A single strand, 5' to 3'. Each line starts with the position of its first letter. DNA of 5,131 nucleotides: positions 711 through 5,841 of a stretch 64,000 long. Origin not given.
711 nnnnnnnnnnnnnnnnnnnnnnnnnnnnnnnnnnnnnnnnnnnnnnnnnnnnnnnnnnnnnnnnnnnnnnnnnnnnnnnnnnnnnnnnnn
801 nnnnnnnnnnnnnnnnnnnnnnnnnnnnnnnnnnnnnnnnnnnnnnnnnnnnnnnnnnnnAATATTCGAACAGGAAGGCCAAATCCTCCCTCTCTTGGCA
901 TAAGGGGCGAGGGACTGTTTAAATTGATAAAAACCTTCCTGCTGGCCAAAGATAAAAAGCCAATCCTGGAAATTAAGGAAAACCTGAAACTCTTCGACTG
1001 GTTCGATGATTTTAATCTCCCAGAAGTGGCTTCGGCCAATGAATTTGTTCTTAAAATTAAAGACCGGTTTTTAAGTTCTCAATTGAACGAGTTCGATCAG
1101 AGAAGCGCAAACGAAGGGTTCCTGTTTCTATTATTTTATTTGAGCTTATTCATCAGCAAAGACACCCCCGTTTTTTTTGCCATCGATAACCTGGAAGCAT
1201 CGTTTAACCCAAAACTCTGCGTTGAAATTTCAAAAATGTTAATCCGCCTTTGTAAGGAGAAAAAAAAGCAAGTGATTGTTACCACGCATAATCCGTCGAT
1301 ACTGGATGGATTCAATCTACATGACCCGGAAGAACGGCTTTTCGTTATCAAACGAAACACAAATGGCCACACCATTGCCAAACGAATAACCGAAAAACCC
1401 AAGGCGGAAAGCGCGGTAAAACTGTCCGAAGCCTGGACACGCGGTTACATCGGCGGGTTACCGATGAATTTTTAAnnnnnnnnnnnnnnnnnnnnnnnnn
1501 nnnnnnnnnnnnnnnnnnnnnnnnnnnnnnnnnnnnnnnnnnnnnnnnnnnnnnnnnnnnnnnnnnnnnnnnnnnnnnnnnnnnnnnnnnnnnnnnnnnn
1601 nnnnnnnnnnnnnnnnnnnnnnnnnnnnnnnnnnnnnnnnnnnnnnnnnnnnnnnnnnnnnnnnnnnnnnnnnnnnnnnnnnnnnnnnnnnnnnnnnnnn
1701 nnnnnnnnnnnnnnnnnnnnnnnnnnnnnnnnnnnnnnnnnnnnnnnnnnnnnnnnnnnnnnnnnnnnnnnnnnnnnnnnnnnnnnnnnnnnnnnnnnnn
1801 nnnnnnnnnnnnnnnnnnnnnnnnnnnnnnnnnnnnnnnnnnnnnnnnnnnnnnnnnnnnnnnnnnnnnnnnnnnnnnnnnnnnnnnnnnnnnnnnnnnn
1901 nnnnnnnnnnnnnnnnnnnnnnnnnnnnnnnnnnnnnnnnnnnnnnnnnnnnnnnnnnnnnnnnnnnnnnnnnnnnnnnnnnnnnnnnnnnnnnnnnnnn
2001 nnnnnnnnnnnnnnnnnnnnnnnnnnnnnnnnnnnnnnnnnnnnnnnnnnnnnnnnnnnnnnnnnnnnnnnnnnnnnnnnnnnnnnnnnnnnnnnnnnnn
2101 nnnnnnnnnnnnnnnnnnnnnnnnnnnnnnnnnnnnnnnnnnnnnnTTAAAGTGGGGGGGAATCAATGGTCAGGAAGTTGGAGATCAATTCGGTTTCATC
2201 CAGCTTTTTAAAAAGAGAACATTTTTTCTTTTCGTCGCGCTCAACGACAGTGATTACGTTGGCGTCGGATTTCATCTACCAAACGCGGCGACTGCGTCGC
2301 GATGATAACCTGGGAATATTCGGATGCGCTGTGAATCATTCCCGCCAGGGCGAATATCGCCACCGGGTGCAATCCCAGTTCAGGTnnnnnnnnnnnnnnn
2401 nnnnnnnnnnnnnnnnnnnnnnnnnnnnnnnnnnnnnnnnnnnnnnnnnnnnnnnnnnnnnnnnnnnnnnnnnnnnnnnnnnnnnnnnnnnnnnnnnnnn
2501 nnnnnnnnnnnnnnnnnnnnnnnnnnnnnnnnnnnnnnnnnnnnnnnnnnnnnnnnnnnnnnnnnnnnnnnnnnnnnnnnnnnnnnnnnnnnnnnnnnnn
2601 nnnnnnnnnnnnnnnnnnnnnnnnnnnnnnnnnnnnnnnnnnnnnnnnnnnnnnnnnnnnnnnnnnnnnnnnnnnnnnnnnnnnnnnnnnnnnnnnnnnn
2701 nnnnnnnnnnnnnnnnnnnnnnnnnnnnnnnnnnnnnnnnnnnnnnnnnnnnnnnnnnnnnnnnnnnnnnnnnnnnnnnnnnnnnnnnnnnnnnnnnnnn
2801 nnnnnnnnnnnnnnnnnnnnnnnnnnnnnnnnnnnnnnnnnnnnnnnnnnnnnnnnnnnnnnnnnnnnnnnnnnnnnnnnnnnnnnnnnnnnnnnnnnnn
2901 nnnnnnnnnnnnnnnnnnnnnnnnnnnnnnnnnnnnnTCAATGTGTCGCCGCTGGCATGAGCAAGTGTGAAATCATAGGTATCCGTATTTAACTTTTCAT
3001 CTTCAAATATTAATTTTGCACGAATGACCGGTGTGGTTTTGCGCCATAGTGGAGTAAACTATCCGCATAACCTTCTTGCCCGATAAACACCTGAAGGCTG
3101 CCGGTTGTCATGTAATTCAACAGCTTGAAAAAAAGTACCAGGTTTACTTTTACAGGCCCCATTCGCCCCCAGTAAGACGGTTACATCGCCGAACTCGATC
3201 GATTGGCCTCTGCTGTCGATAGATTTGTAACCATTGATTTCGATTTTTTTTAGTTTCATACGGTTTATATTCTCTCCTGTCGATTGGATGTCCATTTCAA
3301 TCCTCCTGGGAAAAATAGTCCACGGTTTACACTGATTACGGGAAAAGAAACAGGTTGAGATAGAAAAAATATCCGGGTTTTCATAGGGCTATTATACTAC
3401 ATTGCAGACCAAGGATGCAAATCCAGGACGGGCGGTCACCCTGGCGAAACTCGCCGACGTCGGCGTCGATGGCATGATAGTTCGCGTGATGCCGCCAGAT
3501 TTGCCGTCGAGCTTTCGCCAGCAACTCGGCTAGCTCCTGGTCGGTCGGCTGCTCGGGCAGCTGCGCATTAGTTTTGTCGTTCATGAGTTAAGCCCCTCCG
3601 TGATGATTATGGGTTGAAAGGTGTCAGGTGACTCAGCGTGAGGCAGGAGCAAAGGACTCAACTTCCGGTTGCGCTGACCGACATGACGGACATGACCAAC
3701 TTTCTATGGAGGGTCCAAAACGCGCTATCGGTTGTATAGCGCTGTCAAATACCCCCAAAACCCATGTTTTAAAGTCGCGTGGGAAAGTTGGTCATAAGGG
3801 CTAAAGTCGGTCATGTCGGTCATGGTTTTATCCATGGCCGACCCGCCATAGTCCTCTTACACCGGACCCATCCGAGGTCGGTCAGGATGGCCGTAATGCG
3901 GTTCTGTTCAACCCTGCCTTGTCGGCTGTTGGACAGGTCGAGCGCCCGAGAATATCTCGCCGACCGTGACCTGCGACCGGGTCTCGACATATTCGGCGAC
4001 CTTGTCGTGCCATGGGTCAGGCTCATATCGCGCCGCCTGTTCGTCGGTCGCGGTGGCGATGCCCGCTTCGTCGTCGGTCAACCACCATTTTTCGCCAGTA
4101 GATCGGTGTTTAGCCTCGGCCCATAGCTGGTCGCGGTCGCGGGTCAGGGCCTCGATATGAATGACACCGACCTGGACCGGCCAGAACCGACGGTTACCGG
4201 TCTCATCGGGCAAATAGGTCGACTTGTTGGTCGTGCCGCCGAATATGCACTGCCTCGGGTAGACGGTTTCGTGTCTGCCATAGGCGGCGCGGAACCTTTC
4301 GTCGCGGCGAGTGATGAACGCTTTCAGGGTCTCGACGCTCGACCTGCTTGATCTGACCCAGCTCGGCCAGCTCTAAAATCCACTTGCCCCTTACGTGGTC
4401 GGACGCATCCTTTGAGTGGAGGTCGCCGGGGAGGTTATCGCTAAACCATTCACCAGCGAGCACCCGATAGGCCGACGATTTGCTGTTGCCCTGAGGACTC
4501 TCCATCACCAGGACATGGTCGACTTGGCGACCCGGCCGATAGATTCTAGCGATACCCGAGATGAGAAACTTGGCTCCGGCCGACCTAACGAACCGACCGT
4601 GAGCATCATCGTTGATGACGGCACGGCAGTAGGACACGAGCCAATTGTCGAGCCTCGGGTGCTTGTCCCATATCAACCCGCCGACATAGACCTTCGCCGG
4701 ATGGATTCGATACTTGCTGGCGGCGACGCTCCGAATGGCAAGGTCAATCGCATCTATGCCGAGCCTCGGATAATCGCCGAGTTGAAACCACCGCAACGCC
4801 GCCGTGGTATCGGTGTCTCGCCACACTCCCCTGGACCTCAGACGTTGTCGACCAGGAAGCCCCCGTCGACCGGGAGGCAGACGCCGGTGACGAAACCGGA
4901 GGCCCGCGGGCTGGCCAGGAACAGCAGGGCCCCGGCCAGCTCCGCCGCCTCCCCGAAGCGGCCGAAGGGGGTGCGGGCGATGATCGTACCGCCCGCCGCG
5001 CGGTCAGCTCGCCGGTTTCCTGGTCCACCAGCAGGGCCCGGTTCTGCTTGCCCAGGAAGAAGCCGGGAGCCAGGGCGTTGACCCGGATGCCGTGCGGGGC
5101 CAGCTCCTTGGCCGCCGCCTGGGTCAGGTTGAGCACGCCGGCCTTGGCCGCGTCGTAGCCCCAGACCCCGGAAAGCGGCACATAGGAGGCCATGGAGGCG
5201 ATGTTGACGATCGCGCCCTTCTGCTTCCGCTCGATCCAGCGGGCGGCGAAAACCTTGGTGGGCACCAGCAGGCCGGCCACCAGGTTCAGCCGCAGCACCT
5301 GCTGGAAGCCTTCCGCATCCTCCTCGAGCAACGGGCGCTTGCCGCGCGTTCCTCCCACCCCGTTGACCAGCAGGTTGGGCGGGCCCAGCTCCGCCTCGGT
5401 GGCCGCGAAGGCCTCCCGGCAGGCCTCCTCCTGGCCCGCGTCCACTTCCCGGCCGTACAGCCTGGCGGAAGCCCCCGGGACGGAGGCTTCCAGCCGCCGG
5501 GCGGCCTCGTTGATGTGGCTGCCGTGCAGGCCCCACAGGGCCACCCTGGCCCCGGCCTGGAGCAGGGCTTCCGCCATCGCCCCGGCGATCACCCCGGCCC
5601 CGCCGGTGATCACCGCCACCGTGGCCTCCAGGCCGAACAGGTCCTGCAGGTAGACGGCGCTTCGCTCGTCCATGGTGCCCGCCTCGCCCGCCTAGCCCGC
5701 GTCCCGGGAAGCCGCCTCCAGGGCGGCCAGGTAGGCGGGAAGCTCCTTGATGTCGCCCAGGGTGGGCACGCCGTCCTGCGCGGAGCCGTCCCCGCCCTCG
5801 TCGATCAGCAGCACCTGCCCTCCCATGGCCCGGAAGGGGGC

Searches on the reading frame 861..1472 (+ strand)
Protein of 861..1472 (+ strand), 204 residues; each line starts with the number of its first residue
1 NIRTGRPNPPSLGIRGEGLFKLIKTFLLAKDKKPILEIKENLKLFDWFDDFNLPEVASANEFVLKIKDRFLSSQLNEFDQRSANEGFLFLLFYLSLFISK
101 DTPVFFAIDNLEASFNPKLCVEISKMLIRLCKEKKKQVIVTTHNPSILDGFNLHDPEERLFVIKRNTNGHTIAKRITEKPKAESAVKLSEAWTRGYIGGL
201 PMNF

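Call 91: search_protein_families(library=pfam, max_evalue=0.0001, proteins=[window:861-1472:+])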
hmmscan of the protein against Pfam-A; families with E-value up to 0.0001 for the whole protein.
window:861-1472:+ (204 aa): 2 families
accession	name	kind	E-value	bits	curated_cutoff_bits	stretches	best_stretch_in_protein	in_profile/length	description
PF13304.12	AAA_21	-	3.2e-09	37.7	27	1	66-149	221-304/304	AAA domain, putative AbiEii toxin, Type IV TA system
PF13175.12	AAA_15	-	1.6e-06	28.4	32.1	1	88-147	309-373/374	AAA ATPase domain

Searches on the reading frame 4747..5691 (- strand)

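Call 57: search_protein_families(library=pfam, max_evalue=0.0001, proteins=[window:4747-5691:-])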
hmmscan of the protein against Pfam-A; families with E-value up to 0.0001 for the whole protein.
window:4747-5691:- (315 aa): 2 families
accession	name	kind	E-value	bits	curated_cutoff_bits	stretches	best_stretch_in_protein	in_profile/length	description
PF00106.31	adh_short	-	5.2e-37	127.7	26.6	1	25-214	2-184/195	short chain dehydrogenase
PF13561.12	adh_short_C2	-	8.2e-31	107.8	27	1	35-220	8-184/236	Enoyl-(Acyl carrier protein) reductase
